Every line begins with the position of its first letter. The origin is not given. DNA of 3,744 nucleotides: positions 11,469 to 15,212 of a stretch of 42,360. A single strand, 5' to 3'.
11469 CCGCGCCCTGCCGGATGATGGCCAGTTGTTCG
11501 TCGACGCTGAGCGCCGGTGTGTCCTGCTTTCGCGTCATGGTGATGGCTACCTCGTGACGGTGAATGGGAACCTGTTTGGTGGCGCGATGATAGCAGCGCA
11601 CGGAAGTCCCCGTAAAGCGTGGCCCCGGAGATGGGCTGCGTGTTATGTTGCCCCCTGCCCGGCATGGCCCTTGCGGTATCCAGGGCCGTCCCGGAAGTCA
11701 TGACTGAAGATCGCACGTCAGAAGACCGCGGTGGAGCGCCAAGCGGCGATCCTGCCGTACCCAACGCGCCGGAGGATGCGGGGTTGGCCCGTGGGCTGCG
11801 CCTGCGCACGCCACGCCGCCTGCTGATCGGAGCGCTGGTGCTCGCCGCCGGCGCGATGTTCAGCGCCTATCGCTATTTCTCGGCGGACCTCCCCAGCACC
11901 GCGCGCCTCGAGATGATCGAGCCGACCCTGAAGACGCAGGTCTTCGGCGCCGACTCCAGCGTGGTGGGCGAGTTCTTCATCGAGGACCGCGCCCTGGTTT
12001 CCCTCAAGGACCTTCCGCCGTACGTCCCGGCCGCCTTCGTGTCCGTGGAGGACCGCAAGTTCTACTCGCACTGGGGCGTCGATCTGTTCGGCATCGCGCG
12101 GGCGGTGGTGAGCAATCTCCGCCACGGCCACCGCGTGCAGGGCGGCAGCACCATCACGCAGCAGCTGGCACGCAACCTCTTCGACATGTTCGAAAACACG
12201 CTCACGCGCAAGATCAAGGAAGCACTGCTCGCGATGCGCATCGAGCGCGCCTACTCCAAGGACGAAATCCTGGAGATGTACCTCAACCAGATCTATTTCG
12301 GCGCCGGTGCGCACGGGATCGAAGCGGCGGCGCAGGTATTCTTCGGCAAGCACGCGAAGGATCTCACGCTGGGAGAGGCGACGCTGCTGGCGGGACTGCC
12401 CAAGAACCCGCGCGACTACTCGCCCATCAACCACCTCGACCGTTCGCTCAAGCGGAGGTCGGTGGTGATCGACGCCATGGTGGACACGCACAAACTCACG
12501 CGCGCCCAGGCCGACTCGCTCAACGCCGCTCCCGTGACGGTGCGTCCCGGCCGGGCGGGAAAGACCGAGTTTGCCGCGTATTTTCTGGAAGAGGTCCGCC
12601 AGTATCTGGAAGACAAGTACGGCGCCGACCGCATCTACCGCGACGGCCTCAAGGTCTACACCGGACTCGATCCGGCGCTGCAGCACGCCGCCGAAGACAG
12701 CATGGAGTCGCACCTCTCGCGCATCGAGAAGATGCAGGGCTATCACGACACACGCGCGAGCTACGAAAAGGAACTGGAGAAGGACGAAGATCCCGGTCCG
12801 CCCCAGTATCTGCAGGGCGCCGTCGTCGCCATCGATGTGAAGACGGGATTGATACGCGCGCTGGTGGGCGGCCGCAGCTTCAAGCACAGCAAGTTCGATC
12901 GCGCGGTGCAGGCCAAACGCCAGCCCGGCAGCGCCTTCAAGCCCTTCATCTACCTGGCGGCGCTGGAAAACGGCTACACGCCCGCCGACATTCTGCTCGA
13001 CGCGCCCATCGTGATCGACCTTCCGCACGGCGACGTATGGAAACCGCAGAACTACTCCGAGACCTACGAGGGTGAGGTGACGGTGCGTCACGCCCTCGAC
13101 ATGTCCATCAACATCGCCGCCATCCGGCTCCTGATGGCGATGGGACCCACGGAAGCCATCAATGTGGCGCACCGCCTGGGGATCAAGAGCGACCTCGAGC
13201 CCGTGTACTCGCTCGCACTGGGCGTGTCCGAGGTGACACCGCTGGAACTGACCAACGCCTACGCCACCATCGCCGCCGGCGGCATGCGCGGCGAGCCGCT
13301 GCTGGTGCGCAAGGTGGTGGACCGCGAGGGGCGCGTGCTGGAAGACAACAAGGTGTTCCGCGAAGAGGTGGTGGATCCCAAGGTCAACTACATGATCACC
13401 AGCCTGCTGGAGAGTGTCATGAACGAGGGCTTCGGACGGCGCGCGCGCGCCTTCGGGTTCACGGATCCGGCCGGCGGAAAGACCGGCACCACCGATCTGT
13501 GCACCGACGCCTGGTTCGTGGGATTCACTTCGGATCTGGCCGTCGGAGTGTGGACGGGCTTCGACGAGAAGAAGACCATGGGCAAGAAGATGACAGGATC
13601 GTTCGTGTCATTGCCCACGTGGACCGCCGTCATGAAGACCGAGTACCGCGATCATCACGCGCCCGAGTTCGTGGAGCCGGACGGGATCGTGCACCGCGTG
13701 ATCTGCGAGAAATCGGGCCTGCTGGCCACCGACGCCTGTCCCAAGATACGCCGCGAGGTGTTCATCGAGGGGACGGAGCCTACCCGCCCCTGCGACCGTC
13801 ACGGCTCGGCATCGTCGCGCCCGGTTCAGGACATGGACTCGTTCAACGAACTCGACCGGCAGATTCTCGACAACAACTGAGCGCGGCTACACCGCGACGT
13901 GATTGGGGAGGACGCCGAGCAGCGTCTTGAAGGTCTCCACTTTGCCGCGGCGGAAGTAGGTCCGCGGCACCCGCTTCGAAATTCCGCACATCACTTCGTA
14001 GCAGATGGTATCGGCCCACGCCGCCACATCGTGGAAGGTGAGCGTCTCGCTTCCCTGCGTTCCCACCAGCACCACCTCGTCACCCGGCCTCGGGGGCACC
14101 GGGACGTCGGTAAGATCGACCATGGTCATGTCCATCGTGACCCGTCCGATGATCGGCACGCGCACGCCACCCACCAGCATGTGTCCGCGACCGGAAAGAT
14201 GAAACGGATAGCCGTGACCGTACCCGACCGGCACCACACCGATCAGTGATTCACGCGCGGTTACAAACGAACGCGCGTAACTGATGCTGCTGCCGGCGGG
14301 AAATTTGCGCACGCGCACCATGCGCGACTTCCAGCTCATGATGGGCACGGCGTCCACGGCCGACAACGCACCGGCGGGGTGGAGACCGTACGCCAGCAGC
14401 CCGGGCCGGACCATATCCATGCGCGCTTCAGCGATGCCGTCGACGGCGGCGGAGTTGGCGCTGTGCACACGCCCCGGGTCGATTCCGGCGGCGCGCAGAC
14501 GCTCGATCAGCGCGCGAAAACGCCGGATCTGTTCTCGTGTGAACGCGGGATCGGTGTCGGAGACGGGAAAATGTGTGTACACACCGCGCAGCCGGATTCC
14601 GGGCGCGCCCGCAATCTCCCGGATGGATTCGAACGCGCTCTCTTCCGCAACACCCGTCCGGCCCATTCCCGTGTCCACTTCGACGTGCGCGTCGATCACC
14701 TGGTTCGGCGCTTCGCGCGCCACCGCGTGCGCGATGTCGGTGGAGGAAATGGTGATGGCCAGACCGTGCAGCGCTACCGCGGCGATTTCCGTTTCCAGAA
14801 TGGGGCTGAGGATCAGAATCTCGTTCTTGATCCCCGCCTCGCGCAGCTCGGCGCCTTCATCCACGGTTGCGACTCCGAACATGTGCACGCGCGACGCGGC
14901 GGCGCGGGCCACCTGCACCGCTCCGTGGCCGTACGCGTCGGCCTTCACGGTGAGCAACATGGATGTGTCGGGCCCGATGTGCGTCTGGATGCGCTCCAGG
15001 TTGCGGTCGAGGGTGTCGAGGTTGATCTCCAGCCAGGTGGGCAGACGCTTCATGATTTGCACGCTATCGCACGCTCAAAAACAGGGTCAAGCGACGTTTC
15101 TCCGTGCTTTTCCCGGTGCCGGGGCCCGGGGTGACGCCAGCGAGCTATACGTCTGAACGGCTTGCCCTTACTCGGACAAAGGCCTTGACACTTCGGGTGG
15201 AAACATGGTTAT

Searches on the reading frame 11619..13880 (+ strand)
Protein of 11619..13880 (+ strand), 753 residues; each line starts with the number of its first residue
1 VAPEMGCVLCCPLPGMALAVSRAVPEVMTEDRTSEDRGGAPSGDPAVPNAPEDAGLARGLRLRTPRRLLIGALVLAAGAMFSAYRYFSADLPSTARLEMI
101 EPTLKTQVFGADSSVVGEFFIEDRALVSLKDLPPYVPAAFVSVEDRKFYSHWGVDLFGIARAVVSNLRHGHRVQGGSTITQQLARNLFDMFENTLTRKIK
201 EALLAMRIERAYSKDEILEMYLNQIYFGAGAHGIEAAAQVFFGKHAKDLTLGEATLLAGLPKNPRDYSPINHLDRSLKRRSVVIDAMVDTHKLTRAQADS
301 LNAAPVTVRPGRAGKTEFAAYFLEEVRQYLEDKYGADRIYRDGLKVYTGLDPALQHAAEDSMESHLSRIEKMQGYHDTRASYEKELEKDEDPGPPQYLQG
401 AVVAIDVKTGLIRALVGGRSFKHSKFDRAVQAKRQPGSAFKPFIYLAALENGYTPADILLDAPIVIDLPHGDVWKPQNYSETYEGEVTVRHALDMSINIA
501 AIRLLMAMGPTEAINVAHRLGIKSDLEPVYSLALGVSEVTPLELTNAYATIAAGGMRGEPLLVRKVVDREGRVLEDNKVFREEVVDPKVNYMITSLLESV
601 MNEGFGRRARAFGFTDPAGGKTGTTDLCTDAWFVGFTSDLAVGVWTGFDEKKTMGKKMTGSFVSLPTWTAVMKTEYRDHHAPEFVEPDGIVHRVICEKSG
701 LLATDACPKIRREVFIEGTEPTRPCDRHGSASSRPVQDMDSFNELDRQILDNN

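Call 8: search_protein_families(library=pfam, proteins=[window:11619-13880:+], max_evalue=0.001)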
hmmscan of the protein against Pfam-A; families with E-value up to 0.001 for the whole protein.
window:11619-13880:+ (753 aa): 2 families
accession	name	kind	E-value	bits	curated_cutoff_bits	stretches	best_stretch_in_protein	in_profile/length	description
PF00912.28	Transgly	-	1.3e-66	223.8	27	1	121-287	11-177/178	Transglycosylase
PF00905.27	Transpeptidase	-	5.6e-30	105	22.1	1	400-638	1-266/299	Penicillin binding protein transpeptidase domain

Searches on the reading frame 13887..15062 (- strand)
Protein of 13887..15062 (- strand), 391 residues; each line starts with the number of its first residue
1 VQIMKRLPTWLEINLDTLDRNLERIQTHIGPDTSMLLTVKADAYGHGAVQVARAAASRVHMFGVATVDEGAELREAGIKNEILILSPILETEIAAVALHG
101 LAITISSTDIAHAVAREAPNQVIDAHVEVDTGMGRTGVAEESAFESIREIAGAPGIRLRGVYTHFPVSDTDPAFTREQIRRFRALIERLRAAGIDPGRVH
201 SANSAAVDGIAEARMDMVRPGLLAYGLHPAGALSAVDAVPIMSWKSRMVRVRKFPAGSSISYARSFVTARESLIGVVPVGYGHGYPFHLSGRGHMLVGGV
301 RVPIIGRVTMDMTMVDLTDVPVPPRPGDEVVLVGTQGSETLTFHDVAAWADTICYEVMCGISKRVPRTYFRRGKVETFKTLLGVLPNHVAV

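Call 8: search_protein_families(library=pfam, proteins=[window:13887-15062:-], max_evalue=0.001)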
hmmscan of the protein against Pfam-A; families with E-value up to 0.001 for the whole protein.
window:13887-15062:- (391 aa): 2 families
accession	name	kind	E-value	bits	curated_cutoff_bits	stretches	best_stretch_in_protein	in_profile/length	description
PF01168.26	Ala_racemase_N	-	1.9e-64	217.8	24.1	1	13-229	1-220/220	Alanine racemase, N-terminal domain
PF00842.27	Ala_racemase_C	-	2e-44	150.7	25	1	241-369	1-127/127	Alanine racemase, C-terminal domain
